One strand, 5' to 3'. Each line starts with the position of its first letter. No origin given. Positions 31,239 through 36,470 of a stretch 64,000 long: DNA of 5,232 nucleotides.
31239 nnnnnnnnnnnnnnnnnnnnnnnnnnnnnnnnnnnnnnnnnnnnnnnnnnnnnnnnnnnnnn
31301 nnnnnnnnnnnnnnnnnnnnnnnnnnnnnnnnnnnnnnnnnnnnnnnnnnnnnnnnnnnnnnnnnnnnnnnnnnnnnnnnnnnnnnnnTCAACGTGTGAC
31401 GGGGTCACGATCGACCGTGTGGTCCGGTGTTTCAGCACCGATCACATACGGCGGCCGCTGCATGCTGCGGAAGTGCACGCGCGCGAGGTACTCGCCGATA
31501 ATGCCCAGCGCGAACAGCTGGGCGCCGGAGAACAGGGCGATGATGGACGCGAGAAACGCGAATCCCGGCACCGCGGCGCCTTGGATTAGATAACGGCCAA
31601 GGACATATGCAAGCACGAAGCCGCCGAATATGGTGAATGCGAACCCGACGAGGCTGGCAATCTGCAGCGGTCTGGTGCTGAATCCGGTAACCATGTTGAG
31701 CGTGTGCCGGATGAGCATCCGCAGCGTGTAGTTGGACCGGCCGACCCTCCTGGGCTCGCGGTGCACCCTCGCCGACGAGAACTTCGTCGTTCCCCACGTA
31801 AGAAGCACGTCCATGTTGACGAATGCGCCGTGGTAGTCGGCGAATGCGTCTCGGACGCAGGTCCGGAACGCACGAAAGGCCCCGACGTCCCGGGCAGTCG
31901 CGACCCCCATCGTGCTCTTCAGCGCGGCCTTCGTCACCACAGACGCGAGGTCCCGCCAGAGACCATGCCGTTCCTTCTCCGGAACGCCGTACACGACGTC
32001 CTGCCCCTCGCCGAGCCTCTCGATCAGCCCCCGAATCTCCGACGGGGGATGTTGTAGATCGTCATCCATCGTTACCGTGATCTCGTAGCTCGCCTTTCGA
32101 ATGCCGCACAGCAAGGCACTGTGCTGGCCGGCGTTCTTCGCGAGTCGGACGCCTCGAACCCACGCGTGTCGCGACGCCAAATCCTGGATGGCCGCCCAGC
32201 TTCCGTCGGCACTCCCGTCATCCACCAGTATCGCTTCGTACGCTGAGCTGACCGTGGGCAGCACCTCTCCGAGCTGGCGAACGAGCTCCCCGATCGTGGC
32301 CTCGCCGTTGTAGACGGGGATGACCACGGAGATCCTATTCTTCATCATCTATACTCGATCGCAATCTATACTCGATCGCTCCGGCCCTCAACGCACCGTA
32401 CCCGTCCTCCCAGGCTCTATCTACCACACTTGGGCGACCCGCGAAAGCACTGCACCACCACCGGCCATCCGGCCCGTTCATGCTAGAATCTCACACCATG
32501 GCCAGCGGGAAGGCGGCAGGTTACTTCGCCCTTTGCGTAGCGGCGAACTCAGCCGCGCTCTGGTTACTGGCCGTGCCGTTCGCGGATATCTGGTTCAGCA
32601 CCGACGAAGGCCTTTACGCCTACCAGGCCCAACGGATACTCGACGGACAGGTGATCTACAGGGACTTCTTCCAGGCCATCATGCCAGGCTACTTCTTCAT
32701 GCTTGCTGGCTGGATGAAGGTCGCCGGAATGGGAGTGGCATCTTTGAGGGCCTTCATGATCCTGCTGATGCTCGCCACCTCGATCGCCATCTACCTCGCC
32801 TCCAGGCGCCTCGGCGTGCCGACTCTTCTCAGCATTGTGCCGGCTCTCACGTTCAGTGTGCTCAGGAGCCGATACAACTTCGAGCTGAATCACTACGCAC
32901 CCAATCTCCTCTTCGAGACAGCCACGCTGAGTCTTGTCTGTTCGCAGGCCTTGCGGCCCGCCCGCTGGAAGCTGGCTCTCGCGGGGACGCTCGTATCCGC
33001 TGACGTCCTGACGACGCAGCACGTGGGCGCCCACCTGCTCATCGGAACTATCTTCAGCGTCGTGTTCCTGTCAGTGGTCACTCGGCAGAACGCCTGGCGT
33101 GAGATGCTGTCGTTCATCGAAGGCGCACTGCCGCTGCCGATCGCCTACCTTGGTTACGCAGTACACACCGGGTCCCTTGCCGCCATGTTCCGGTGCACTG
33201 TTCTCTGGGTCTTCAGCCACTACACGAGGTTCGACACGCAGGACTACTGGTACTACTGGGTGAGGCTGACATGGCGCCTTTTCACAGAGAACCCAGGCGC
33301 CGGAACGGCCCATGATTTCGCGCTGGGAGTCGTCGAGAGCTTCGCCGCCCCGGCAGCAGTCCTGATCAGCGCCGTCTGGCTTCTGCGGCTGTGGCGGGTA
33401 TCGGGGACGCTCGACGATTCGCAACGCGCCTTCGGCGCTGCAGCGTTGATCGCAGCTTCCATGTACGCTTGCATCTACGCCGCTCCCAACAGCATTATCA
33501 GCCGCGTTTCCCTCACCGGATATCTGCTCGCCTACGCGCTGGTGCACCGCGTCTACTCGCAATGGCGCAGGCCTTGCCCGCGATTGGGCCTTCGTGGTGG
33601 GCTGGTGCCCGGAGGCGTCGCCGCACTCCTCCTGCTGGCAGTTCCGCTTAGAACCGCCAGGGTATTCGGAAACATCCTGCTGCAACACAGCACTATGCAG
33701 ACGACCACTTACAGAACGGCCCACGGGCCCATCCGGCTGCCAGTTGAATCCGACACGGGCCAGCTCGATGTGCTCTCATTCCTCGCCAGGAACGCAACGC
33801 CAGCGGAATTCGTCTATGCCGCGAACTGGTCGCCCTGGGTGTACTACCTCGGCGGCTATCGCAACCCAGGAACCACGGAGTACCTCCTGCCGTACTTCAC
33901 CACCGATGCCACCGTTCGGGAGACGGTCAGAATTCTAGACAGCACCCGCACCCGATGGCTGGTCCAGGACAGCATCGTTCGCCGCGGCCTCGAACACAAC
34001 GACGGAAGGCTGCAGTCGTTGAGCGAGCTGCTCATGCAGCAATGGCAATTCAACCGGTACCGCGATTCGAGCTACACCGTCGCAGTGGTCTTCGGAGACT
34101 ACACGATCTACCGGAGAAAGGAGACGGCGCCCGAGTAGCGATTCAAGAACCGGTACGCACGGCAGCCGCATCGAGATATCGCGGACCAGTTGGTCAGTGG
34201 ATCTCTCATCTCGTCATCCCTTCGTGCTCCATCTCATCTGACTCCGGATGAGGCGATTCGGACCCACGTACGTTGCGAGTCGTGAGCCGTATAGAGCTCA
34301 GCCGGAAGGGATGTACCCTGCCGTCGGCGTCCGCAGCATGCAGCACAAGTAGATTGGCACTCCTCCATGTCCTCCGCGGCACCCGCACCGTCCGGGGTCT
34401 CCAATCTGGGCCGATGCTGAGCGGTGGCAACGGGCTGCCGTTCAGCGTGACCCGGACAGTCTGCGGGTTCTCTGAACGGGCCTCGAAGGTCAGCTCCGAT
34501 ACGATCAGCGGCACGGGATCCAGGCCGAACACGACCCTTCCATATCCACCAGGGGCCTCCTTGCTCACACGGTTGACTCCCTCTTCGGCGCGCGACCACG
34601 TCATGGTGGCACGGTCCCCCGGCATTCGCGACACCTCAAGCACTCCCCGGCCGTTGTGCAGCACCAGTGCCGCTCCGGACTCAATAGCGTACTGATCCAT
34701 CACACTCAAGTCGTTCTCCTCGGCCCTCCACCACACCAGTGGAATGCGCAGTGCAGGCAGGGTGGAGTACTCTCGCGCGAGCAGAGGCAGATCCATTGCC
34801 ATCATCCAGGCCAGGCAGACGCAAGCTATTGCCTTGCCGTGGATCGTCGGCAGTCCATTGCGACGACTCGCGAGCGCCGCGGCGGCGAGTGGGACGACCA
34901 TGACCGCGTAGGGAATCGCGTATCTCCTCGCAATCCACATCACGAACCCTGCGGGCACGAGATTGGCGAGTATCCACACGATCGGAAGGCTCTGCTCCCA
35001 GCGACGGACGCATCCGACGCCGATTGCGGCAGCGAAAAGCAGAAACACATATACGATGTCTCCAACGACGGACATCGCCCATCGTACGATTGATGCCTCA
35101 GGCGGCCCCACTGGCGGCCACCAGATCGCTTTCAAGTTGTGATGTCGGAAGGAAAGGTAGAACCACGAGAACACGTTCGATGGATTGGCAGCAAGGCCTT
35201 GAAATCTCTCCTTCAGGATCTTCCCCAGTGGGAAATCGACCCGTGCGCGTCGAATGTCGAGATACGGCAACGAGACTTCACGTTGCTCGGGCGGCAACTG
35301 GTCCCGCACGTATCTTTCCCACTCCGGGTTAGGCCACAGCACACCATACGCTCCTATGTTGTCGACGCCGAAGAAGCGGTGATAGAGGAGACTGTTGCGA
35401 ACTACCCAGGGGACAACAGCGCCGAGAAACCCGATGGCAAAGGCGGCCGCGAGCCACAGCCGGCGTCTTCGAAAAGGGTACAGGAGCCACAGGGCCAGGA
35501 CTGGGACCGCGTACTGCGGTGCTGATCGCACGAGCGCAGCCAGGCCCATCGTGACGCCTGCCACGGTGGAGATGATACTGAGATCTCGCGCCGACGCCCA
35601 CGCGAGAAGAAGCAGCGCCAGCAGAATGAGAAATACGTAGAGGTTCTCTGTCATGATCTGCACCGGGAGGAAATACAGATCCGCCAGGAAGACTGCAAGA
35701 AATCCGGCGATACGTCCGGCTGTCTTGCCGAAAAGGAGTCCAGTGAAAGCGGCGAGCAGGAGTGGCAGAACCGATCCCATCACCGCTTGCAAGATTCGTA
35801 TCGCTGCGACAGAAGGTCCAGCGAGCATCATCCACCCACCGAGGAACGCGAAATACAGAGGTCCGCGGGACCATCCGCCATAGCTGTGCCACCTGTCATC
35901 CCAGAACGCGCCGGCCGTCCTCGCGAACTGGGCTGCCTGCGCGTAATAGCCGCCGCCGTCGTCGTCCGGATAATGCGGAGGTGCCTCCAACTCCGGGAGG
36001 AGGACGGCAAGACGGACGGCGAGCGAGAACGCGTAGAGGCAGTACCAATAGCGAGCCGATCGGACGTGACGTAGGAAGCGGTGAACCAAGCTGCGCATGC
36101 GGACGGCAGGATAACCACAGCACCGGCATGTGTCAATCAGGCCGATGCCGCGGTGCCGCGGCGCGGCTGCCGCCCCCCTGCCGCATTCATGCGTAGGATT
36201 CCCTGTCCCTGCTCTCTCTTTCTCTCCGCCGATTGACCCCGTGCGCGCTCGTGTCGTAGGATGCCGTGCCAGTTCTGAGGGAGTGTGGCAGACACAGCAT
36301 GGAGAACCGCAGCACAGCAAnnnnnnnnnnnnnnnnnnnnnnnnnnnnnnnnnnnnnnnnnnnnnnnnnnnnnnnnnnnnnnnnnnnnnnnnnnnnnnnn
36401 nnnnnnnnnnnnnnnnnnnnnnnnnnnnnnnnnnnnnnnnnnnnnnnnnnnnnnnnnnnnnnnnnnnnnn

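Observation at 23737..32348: One minus-strand gene run links an amino-dideoxyhexose pathway, a polyprenyl-P GT2, a GT-C-like protein and a large secreted protein: candidate extracytoplasmic protein-glycosylation module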

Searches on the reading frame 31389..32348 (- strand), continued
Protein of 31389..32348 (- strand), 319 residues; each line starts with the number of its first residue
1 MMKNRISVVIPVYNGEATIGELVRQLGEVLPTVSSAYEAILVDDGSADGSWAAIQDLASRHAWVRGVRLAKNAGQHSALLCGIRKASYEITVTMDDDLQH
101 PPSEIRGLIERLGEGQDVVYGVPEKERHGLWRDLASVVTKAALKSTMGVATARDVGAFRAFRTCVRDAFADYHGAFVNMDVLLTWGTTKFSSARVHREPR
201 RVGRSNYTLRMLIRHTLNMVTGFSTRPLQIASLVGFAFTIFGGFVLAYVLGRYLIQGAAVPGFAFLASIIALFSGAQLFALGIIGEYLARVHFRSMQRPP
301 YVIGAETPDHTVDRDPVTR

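Call 56: find_encoding_contigs(protein=P0054, flank=10000, max_places=2)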
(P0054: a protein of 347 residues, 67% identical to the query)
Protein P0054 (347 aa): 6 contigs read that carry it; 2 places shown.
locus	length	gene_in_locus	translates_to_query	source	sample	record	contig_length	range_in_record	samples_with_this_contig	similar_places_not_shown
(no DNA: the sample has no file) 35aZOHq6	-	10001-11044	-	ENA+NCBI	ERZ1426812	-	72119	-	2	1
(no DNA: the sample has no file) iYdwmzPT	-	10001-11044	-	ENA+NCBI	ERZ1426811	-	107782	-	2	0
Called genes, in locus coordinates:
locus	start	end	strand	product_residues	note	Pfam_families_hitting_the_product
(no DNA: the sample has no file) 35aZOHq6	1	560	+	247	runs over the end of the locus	PF00535:Glycos_transf_2, PF13641:Glyco_tranf_2_3 (weak)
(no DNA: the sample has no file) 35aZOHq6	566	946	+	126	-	PF10066:DUF2304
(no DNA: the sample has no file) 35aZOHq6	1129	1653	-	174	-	-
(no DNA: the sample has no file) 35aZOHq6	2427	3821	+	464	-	PF04055:Radical_SAM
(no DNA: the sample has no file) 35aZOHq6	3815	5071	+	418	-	PF01041:DegT_DnrJ_EryC1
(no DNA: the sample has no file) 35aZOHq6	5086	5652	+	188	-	PF09335:VTT_dom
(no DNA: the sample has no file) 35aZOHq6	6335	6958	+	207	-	PF04542:Sigma70_r2, PF04545:Sigma70_r4, PF08281:Sigma70_r4_2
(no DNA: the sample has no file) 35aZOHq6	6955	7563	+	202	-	PF13490:zf-HC2 (weak)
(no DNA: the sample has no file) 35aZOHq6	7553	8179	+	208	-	PF18917:LiaI-LiaF-like_TM1, PF22570:LiaF-TM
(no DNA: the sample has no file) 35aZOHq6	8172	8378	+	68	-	PF18917:LiaI-LiaF-like_TM1, PF22570:LiaF-TM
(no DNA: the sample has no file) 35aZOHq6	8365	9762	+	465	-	PF13349:DUF4097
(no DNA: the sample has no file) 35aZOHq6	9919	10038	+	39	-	-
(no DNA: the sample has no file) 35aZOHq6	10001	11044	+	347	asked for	PF00535:Glycos_transf_2, PF13641:Glyco_tranf_2_3 (weak)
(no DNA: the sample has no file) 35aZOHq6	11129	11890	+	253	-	PF00583:Acetyltransf_1, PF13673:Acetyltransf_10, PF13508:Acetyltransf_7, PF08445:FR47 (weak)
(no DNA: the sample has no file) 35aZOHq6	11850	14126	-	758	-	-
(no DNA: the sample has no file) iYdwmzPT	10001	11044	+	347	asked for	PF00535:Glycos_transf_2, PF13641:Glyco_tranf_2_3 (weak)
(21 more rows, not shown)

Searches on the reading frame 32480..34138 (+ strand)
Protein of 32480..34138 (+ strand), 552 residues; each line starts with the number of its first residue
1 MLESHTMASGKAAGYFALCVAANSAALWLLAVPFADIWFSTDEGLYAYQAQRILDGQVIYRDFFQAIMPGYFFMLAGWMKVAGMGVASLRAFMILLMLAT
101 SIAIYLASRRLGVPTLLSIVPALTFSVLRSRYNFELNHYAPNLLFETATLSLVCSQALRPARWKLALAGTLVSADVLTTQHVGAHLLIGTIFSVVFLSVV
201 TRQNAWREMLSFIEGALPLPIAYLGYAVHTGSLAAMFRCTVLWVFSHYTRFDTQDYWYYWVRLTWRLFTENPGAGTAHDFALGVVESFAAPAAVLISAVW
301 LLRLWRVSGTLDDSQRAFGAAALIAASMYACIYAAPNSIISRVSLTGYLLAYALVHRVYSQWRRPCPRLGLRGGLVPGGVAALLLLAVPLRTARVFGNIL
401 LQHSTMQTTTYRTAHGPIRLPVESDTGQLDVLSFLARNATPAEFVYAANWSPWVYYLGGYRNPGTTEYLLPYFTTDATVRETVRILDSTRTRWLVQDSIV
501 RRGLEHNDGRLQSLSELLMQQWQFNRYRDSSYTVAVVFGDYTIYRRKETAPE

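Call 4: search_protein_families(library=pfam, proteins=[window:32480-34138:+], max_evalue=0.01)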
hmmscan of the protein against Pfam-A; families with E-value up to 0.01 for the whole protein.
window:32480-34138:+ (552 aa): 0 families

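Call 5: search_protein_families(library=ncbifam, proteins=[window:32480-34138:+], max_evalue=0.001)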
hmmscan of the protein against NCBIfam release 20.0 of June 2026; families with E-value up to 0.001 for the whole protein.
window:32480-34138:+ (552 aa): 0 families

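Call 32: search_protein_families(library=pfam, alignment_id=A2, max_evalue=0.01)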
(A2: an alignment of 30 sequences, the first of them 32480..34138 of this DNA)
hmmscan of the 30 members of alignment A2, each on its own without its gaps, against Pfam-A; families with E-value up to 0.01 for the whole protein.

A. member 1, window:32480-34138:+ (552 aa): 0 families

B. families by the number of members that match (of 30 scanned): 15 families
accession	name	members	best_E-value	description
PF13231.12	PMT_2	9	3.2e-15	Dolichyl-phosphate-mannose-protein mannosyltransferase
PF09594.16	GT87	3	6.9e-20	Glycosyltransferase family 87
PF13520.12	AA_permease_2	1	1.6e-62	Amino acid permease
PF00324.27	AA_permease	1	1.9e-34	Amino acid permease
PF04932.20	Wzy_C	1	3.9e-17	O-Antigen ligase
PF09913.15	DUF2142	1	3.4e-11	Predicted membrane protein (DUF2142)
PF01564.23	Spermine_synth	1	5e-10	Spermine/spermidine synthase domain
PF13649.12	Methyltransf_25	1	2e-05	Methyltransferase domain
PF08242.18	Methyltransf_12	1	2e-05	Methyltransferase domain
PF08241.18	Methyltransf_11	1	6.8e-05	Methyltransferase domain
PF02366.24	PMT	1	8.6e-05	Dolichyl-phosphate-mannose-protein mannosyltransferase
PF13489.12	Methyltransf_23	1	0.0018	Methyltransferase domain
PF20535.3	DUF6750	1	0.004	Family of unknown function (DUF6750)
PF09852.15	DUF2079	1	0.0043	Predicted membrane protein (DUF2079)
PF05007.19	Mannosyl_trans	1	0.0078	Mannosyltransferase (PIG-M)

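Call 43: search_solved_structures(query=window:32480-34138:+, max_evalue=1)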
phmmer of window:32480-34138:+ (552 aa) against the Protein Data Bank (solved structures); distinct sequences matched with E-value up to 1: 0.

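Call 75: search_solved_structures(query=A5, max_evalue=10)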
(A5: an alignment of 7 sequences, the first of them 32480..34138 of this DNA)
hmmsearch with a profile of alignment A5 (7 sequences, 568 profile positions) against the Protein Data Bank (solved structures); distinct sequences matched with E-value up to 10: 0.

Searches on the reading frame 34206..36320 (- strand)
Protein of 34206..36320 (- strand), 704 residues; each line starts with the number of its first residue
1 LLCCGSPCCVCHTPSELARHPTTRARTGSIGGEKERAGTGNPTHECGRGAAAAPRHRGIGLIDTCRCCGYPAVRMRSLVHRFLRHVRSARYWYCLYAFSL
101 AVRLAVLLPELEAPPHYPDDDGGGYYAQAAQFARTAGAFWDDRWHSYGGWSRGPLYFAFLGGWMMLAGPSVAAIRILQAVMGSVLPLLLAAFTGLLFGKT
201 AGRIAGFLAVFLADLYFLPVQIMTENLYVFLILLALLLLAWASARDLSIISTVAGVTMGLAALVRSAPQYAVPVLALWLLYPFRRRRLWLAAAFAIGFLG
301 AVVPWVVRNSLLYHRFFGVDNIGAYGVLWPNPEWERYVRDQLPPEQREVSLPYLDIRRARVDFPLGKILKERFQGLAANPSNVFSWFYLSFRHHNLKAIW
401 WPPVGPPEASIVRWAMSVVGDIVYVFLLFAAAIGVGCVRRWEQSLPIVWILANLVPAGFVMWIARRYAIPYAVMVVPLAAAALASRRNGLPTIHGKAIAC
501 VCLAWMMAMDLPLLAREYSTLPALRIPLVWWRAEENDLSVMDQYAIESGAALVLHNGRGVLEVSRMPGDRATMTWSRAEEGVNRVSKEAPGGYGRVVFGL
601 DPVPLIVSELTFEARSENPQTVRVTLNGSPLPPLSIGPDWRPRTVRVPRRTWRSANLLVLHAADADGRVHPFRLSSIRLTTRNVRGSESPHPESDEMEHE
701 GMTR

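Call 4: search_protein_families(library=pfam, proteins=[window:34206-36320:-], max_evalue=0.01)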
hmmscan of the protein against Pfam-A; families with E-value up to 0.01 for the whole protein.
window:34206-36320:- (704 aa): 1 family
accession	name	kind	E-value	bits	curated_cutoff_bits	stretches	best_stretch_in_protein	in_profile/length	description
PF13231.12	PMT_2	-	4.3e-07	30.7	26.1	1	152-305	2-160/160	Dolichyl-phosphate-mannose-protein mannosyltransferase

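Call 5: search_protein_families(library=ncbifam, proteins=[window:34206-36320:-], max_evalue=0.001)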
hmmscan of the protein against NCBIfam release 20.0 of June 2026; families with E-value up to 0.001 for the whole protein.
window:34206-36320:- (704 aa): 0 families

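Call 44: search_solved_structures(query=window:34206-36320:-, max_evalue=1)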
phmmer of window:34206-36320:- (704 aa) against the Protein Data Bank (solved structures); distinct sequences matched with E-value up to 1: 0.
